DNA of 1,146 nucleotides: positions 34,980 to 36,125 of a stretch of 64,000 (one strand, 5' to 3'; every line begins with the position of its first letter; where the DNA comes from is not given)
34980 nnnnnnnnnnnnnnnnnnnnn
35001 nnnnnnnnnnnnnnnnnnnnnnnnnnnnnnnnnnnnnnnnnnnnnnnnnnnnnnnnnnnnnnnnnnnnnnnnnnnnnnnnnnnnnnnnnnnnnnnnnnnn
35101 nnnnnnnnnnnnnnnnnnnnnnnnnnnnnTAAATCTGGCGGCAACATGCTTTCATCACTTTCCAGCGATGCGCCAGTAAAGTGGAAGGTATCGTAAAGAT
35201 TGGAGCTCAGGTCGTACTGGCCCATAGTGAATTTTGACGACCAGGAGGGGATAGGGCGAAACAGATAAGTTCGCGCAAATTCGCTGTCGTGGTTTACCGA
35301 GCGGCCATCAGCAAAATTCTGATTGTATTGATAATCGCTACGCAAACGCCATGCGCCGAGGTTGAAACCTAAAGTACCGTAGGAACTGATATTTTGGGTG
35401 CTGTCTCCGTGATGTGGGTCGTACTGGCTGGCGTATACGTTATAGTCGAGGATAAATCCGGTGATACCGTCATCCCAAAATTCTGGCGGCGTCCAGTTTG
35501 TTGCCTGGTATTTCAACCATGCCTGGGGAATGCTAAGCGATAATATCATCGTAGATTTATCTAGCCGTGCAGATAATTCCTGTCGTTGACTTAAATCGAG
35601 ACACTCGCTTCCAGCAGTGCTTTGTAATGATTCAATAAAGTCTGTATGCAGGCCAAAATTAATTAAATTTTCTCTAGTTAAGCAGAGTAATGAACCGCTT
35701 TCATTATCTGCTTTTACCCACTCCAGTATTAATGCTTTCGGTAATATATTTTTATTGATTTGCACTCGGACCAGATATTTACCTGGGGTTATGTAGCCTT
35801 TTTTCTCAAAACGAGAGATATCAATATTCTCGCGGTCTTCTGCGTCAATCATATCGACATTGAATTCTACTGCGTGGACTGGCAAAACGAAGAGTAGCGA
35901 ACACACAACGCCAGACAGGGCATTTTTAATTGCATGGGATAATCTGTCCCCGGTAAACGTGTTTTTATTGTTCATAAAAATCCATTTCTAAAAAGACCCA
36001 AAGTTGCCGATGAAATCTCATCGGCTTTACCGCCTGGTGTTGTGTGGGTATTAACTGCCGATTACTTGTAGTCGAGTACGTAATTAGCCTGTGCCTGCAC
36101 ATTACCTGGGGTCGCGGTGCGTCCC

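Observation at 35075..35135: Single in-frame amber codon splits the fimbrial usher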

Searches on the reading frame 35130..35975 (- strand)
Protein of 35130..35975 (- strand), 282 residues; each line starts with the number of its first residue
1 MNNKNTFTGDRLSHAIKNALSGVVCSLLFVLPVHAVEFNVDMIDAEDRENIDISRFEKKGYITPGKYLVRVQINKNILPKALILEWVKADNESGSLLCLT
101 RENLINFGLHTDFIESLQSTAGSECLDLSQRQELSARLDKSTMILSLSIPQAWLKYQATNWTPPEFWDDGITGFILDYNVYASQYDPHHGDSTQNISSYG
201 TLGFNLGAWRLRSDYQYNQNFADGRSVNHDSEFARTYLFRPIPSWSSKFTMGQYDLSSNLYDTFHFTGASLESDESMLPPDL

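Call 6: search_protein_families(library=pfam, proteins=[window:35130-35975:-])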
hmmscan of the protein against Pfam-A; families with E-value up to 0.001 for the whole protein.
window:35130-35975:- (282 aa): 2 families
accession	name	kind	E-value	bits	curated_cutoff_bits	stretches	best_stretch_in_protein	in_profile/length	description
PF13954.11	PapC_N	-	2.6e-38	131.7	27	1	37-181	1-145/146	PapC N-terminal domain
PF00577.26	Usher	-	3.8e-21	76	27.1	1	199-281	3-81/549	Outer membrane usher protein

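Call 14: find_encoding_contigs(protein=window:35130-35975:-, flank=3000, max_places=10)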
Protein window:35130-35975:- (282 aa): 19 contigs read that carry it; 6 places shown.
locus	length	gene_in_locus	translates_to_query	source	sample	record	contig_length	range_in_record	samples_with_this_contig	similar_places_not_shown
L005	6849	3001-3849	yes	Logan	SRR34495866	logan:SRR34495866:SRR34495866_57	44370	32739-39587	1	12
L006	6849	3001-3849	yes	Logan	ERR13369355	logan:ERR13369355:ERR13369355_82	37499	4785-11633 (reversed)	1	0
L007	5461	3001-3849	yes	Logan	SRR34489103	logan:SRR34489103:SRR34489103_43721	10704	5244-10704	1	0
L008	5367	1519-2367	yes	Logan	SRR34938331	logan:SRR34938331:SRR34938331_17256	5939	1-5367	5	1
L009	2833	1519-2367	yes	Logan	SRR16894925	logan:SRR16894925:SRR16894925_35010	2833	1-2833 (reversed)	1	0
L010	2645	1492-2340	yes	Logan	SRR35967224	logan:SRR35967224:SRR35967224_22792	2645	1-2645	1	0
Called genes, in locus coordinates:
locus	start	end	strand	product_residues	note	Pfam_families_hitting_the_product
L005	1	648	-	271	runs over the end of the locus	PF02900:LigB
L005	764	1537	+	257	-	PF02535:Zip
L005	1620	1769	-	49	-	-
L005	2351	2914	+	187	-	PF00419:Fimbrial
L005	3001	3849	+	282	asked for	PF13954:PapC_N, PF00577:Usher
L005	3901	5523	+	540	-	PF00577:Usher, PF13953:PapC_C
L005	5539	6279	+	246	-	PF00345:PapD_N, PF02753:PapD_C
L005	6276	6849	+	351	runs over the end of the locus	-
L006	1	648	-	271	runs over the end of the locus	PF02900:LigB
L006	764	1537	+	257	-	PF02535:Zip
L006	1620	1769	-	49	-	-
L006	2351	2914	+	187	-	PF00419:Fimbrial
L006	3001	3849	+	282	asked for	PF13954:PapC_N, PF00577:Usher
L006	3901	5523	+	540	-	PF00577:Usher, PF13953:PapC_C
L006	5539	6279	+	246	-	PF00345:PapD_N, PF02753:PapD_C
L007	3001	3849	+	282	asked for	PF13954:PapC_N, PF00577:Usher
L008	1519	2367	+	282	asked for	PF13954:PapC_N, PF00577:Usher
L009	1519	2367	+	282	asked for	PF13954:PapC_N, PF00577:Usher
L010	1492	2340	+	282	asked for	PF13954:PapC_N, PF00577:Usher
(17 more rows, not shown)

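Call 15: list_cluster_members(proteins=[window:35130-35975:-, L001:9004-11523:-, window:33456-35075:-])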
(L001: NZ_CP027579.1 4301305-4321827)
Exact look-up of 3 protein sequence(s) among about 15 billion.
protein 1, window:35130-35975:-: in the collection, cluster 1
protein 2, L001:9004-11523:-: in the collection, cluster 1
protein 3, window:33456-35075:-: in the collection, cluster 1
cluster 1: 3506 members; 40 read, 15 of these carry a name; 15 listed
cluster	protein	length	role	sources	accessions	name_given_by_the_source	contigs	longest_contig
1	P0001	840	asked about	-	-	fimbrial biogenesis outer membrane usher protein [Escherichia coli] | outer membrane usher protein FimD/PapC | Fimbrial protein n=3 Tax=Escherichia TaxID=561 RepID=A0A1Q6B3X5_ECOLX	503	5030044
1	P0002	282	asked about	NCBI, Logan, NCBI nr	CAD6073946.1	fimbrial outer membrane usher protein [Escherichia coli]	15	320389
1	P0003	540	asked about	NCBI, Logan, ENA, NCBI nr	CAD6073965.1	fimbrial outer membrane usher protein [Escherichia coli]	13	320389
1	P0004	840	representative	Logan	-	-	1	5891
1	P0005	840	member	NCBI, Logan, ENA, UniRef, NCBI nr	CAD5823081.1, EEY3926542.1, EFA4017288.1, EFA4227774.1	fimbrial biogenesis outer membrane usher protein [Escherichia coli] | fimbria/pilus outer membrane usher protein n=2 Tax=Escherichia coli TaxID=562 ... | fimbria/pilus outer membrane usher protein [Escherichia coli]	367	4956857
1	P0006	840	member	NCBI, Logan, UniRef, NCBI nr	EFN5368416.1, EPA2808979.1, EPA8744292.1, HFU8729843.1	TPA: fimbria/pilus outer membrane usher protein [Escherichia coli] | fimbria/pilus outer membrane usher protein n=1 Tax=Escherichia coli TaxID=562 ... | fimbrial biogenesis outer membrane usher protein [Escherichia coli]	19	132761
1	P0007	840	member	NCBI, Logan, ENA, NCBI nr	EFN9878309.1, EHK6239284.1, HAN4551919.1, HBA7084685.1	TPA: fimbrial biogenesis outer membrane usher protein [Escherichia coli] | fimbrial biogenesis outer membrane usher protein [Escherichia coli]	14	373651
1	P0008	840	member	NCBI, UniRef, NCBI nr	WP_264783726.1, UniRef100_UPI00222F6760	fimbria/pilus outer membrane usher protein [Escherichia fergusonii] | fimbria/pilus outer membrane usher protein n=1 Tax=Escherichia fergusonii TaxID=564 ...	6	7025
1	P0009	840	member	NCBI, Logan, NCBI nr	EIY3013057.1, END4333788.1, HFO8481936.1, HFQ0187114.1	TPA: fimbria/pilus outer membrane usher protein [Escherichia coli] | fimbrial biogenesis outer membrane usher protein [Escherichia coli]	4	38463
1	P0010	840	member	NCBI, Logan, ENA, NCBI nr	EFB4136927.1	fimbrial biogenesis outer membrane usher protein [Escherichia coli O88:H1]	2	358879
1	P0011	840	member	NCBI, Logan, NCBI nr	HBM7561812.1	TPA: fimbrial biogenesis outer membrane usher protein [Escherichia coli] | fimbrial biogenesis outer membrane usher protein [Escherichia coli]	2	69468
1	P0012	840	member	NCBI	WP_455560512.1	fimbria/pilus outer membrane usher protein [Escherichia sp.]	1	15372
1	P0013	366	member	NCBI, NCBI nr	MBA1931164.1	fimbrial biogenesis outer membrane usher protein, partial [Escherichia coli] | fimbrial biogenesis outer membrane usher protein [Escherichia coli]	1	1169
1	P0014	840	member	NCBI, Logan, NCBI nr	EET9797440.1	fimbrial biogenesis outer membrane usher protein [Escherichia coli]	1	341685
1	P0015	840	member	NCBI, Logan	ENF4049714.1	fimbrial biogenesis outer membrane usher protein [Escherichia coli]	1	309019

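Call 18: search_solved_structures(query=P0001, show_alignments=2)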
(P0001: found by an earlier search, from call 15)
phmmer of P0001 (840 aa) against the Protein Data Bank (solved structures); distinct sequences matched with E-value up to 0.001: 16.
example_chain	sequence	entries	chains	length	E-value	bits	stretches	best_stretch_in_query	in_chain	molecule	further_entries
7lhg_C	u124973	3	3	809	5.5e-173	580.5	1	36-837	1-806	P fimbrial usher protein PapC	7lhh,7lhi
6cd2_C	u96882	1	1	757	3.1e-126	425.8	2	162-654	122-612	Outer membrane usher protein PapC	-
2vqi_A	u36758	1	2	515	8.9e-112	378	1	160-669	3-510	OUTER MEMBRANE USHER PROTEIN PAPC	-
3fip_A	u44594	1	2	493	8.1e-104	351.7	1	173-659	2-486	Outer membrane usher protein papC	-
6e14_D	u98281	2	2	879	9.1e-85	288.7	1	38-816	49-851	Fimbrial biogenesis outer membrane usher protein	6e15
9bog_D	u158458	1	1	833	1.9e-84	287.6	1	45-816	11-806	Outer membrane usher protein FimD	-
9fw9_D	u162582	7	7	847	2e-84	287.6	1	45-816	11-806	Outer membrane usher protein FimD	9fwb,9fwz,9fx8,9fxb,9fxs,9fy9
3rfz_B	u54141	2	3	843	2e-84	287.5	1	45-816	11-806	Outer membrane usher protein, type 1 fimbrial synthesis | Outer membrane usher protein FimD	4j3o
3ohn_A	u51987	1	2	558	1.6e-53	185.3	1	160-495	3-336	Outer membrane usher protein FimD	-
1zdv_A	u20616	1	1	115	1.3e-13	53.3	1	62-172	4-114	Outer membrane usher protein fimD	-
1ze3_D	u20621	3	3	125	7.2e-11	44.2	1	44-157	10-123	Outer membrane usher protein fimD | Outer membrane usher protein FimD, N-terminal domain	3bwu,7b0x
3l48_A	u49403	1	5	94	7.7e-11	44.1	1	754-837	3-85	Outer membrane usher protein PapC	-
2kt6_A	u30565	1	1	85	1.2e-10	43.5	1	758-837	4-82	Outer membrane usher protein papC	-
3fcg_A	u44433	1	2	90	2.4e-08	35.9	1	272-351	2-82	F1 capsule-anchoring protein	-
1zdx_A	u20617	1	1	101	1.4e-07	33.4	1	62-157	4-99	Outer membrane usher protein fimD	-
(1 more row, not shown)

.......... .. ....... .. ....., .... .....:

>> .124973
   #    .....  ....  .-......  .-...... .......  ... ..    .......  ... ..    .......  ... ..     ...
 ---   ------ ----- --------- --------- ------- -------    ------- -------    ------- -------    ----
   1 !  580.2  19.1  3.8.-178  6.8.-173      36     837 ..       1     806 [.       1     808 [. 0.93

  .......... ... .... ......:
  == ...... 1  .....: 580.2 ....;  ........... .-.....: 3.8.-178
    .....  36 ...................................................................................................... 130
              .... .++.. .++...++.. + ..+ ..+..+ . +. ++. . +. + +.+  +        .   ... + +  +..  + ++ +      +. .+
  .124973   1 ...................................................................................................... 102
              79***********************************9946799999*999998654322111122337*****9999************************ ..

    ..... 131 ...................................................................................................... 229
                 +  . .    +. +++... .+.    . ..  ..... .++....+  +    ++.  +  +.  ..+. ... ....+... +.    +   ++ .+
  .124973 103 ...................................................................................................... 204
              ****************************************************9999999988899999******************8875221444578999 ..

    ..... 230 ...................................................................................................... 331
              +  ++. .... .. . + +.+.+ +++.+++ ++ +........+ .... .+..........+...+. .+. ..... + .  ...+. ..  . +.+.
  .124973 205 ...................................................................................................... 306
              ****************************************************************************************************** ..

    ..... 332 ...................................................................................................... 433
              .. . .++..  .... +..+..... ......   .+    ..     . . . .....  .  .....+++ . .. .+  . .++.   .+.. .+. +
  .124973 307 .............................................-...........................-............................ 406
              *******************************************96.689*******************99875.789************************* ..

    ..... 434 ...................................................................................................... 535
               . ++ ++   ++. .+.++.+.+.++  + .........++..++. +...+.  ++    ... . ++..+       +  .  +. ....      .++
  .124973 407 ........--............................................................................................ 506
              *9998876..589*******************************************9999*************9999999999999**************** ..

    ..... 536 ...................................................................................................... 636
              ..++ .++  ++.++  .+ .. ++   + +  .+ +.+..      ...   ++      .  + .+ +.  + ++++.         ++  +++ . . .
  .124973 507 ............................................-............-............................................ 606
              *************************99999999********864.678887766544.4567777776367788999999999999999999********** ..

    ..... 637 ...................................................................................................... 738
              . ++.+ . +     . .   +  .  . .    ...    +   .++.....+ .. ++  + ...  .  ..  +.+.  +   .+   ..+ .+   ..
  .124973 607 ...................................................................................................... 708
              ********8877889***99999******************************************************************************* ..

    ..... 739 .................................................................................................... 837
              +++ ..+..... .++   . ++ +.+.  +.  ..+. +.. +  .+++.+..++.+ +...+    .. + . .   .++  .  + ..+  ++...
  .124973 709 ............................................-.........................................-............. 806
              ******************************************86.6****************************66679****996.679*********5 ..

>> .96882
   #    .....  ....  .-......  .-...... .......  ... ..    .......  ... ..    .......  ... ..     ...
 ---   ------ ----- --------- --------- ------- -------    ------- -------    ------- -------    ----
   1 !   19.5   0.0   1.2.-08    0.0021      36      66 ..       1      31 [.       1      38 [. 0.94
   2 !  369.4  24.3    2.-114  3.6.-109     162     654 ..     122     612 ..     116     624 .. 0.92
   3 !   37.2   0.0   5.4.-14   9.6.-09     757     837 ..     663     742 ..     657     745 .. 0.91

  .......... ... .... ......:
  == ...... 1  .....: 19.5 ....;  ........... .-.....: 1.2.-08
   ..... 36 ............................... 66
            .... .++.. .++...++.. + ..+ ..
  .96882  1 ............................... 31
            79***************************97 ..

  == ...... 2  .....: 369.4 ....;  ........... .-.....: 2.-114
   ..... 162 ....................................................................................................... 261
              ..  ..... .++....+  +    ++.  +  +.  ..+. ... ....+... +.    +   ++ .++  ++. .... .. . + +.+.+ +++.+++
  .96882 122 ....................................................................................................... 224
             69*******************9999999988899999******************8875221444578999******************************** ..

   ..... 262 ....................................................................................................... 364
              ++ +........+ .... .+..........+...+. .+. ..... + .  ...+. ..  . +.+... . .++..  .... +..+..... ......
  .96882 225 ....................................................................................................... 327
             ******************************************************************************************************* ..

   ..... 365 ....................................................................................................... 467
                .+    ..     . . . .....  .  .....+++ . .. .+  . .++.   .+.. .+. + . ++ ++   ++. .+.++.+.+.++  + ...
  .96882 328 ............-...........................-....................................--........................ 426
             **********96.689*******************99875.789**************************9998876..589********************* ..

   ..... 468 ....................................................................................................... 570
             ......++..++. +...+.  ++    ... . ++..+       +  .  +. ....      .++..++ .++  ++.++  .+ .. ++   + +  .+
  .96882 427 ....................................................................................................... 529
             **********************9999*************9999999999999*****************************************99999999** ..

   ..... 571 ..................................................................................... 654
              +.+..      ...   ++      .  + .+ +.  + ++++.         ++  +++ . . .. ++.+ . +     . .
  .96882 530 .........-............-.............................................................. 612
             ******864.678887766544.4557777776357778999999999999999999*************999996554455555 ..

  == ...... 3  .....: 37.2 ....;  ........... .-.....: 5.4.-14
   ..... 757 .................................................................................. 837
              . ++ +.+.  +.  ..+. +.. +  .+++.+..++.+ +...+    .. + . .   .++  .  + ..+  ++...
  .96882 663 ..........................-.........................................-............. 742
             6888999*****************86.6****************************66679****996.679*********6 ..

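Call 29: find_encoding_contigs(protein=P0002, flank=10000, max_places=10)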
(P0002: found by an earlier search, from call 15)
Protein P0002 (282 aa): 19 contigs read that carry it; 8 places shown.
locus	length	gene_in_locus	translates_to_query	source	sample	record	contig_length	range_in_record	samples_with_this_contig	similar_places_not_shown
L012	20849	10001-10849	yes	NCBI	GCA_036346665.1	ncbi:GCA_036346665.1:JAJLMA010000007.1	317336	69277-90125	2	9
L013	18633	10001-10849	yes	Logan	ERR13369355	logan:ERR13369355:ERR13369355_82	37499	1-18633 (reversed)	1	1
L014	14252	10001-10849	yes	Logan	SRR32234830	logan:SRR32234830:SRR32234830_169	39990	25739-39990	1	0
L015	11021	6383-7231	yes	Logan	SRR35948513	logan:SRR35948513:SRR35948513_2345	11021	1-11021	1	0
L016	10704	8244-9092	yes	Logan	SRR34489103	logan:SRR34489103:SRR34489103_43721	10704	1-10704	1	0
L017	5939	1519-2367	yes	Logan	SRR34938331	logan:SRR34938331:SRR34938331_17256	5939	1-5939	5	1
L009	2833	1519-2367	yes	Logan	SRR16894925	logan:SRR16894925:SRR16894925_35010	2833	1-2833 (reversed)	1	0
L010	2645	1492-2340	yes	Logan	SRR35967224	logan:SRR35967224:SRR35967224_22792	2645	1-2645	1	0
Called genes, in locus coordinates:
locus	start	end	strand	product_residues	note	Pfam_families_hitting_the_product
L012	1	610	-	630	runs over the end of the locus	PF02518:HATPase_c, PF00204:DNA_gyraseB, PF01751:Toprim, PF00986:DNA_gyraseB_C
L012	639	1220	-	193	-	PF05728:UPF0227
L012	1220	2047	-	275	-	PF00149:Metallophos, PF12850:Metallophos_2 (weak)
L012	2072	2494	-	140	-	PF06853:DUF1249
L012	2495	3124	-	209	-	PF00293:NUDIX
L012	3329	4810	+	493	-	PF02321:OEP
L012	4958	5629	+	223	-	PF06693:DUF1190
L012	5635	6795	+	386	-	PF03738:GSP_synth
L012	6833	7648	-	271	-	PF02900:LigB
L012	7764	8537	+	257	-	PF02535:Zip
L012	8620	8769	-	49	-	-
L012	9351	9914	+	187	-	PF00419:Fimbrial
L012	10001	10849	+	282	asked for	PF13954:PapC_N, PF00577:Usher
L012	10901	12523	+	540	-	PF00577:Usher, PF13953:PapC_C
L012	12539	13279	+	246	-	PF00345:PapD_N, PF02753:PapD_C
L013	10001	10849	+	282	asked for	PF13954:PapC_N, PF00577:Usher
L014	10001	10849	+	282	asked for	PF13954:PapC_N, PF00577:Usher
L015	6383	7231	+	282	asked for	PF13954:PapC_N, PF00577:Usher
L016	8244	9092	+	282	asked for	PF13954:PapC_N, PF00577:Usher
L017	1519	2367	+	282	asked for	PF13954:PapC_N, PF00577:Usher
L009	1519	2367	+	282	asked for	PF13954:PapC_N, PF00577:Usher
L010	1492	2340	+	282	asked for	PF13954:PapC_N, PF00577:Usher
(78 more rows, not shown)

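Call 30: find_encoding_contigs(protein=P0001, flank=10000, max_places=10)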
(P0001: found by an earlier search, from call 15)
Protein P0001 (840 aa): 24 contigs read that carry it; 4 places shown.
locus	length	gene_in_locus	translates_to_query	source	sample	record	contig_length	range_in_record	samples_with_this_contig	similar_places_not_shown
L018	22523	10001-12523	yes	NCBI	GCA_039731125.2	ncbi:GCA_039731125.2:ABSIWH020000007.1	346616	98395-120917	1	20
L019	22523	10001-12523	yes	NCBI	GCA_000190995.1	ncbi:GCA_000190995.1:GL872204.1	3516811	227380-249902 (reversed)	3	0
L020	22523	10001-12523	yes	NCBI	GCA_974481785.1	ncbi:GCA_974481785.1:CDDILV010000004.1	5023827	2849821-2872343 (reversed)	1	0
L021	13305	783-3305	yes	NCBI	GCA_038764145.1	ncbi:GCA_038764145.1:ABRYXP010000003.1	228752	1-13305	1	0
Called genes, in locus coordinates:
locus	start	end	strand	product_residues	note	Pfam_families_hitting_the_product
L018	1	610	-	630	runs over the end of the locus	PF02518:HATPase_c, PF00204:DNA_gyraseB, PF01751:Toprim, PF00986:DNA_gyraseB_C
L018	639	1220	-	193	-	PF05728:UPF0227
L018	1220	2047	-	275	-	PF00149:Metallophos, PF12850:Metallophos_2 (weak)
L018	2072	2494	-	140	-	PF06853:DUF1249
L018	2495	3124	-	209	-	PF00293:NUDIX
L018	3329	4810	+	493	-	PF02321:OEP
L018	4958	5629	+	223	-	PF06693:DUF1190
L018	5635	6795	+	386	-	PF03738:GSP_synth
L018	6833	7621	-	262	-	PF02900:LigB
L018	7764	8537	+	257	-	PF02535:Zip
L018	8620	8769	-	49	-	-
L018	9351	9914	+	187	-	PF00419:Fimbrial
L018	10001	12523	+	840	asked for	PF13954:PapC_N, PF00577:Usher, PF13953:PapC_C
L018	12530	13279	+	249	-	PF00345:PapD_N, PF02753:PapD_C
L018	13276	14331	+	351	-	-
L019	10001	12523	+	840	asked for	PF13954:PapC_N, PF00577:Usher, PF13953:PapC_C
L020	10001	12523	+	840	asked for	PF13954:PapC_N, PF00577:Usher, PF13953:PapC_C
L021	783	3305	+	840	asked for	PF13954:PapC_N, PF00577:Usher, PF13953:PapC_C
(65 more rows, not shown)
